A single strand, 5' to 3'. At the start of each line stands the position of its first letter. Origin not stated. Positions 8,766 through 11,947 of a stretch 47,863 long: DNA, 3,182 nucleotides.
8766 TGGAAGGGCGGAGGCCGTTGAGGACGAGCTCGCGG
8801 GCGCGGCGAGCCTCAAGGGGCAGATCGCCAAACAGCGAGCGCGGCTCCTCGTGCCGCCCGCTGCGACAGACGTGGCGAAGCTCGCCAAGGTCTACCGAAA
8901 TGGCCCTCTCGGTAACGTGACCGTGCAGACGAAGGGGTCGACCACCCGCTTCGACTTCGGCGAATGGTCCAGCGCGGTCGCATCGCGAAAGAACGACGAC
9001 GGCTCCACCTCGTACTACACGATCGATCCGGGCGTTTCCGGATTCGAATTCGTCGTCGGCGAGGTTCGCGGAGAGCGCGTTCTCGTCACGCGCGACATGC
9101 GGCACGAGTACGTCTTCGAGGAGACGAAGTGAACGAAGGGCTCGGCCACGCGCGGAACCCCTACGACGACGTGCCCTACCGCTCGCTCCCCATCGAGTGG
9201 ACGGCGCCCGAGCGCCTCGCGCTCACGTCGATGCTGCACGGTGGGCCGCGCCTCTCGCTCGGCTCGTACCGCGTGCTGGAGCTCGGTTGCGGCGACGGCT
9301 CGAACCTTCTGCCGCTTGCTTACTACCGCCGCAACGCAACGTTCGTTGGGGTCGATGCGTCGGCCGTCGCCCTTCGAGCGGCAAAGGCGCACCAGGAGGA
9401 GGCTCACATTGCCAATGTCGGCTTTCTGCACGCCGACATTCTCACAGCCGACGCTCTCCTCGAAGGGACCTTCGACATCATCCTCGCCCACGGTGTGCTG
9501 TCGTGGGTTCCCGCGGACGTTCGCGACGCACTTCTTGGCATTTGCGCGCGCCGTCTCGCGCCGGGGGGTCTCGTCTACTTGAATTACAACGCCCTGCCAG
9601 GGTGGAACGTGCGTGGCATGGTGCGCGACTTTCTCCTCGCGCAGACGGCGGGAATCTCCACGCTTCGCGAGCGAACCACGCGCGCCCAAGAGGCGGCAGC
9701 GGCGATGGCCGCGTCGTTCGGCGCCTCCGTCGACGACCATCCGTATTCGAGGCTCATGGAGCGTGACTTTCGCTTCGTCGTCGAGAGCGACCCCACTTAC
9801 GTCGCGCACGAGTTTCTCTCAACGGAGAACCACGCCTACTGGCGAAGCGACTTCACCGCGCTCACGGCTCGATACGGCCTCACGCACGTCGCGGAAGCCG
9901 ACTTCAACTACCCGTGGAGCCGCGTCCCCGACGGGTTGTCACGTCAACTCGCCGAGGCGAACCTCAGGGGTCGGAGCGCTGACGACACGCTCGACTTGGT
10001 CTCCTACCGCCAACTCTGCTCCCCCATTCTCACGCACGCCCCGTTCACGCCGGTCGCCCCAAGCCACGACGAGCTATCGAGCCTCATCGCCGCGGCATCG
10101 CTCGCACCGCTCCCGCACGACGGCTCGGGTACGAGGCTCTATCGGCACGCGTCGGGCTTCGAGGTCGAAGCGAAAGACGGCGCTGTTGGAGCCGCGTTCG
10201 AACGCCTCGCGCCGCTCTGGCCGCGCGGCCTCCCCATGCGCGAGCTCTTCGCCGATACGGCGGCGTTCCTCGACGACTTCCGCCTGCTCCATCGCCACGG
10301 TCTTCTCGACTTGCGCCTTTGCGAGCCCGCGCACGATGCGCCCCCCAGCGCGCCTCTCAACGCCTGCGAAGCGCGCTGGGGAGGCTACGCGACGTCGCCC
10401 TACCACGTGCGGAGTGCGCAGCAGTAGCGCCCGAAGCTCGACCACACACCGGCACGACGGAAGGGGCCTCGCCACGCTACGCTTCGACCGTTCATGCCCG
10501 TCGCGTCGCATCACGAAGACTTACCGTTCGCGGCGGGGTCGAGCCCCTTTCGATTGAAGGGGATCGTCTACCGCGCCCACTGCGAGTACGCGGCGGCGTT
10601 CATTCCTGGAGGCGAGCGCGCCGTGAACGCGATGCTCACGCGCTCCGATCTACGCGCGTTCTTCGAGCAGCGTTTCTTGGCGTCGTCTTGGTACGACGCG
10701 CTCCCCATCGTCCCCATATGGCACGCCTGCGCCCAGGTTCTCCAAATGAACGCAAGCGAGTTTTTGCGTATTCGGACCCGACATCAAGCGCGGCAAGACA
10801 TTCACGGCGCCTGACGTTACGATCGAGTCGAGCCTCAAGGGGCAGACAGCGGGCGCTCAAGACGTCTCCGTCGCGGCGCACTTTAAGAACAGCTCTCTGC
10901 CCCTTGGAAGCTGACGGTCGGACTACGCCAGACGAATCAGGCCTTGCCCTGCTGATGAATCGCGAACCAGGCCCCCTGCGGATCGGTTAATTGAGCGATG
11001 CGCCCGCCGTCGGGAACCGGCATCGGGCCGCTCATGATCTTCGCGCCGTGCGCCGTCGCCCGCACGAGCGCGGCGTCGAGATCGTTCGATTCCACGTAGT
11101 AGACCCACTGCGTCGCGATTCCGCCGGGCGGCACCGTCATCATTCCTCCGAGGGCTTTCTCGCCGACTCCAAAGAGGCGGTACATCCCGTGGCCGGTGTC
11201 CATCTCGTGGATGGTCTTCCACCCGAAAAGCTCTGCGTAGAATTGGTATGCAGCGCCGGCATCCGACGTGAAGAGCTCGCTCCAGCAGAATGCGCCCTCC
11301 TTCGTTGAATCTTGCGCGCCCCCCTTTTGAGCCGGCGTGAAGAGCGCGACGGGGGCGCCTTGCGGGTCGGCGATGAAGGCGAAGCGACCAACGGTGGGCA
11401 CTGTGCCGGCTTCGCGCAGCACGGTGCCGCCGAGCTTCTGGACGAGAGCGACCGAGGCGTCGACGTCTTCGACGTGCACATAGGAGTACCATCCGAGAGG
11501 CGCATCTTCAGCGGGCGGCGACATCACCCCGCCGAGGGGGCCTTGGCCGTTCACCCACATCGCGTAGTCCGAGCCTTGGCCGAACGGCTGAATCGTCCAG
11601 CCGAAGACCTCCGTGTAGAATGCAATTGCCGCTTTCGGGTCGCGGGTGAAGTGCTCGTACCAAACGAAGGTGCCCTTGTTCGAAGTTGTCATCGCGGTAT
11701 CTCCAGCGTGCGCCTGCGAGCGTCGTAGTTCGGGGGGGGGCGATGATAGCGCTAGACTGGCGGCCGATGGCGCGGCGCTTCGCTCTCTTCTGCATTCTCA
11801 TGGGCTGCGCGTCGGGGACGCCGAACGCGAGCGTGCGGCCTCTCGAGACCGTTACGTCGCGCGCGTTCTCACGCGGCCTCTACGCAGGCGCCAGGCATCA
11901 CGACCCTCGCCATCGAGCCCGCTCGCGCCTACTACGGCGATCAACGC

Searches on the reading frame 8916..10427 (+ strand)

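Call 47: search_protein_families(library=pfam, proteins=[window:8916-10427:+], max_evalue=0.0001)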
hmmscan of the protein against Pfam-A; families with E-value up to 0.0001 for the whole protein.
window:8916-10427:+ (503 aa): 6 families
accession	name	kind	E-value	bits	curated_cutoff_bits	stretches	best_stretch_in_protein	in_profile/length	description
PF08242.18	Methyltransf_12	-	8.2e-18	65.4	30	1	121-219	1-97/98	Methyltransferase domain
PF13649.12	Methyltransf_25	-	1.4e-17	64.6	27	1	120-218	1-97/97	Methyltransferase domain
PF13847.12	Methyltransf_31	-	1.8e-15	57.3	27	1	118-224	5-111/145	Methyltransferase domain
PF08241.18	Methyltransf_11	-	6.8e-15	55.9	21.2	1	121-221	1-94/95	Methyltransferase domain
PF13489.12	Methyltransf_23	-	3.5e-11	43.5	27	1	118-225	24-119/164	Methyltransferase domain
PF10119.14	MethyTransf_Reg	-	5.4e-06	27.5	25.5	1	293-353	2-62/84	Predicted methyltransferase regulatory domain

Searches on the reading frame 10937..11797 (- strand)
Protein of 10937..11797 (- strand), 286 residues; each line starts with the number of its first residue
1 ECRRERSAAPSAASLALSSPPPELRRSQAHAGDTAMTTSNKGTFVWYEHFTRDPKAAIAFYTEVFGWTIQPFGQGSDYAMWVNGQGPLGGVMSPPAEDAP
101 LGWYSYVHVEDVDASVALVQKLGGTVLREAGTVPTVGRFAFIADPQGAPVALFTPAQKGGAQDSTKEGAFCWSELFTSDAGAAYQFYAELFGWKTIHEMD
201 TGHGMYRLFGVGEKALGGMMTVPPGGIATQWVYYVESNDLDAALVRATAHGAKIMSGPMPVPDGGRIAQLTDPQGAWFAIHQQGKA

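Call 47: search_protein_families(library=pfam, proteins=[window:10937-11797:-], max_evalue=0.0001)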
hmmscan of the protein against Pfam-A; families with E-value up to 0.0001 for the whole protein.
window:10937-11797:- (286 aa): 3 families
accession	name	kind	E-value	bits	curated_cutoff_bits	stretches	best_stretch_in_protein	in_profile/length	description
PF00903.31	Glyoxalase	-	2.4e-25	89.7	20.6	2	174-279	6-120/121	Glyoxalase/Bleomycin resistance protein/Dioxygenase superfamily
PF22677.2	Ble-like_N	-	2.7e-15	56.3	24.5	1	43-80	1-37/41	Bleomycin resistance protein-like N-terminal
PF18029.7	Glyoxalase_6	-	3.8e-13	50.4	23.6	1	51-152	6-105/106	Glyoxalase-like domain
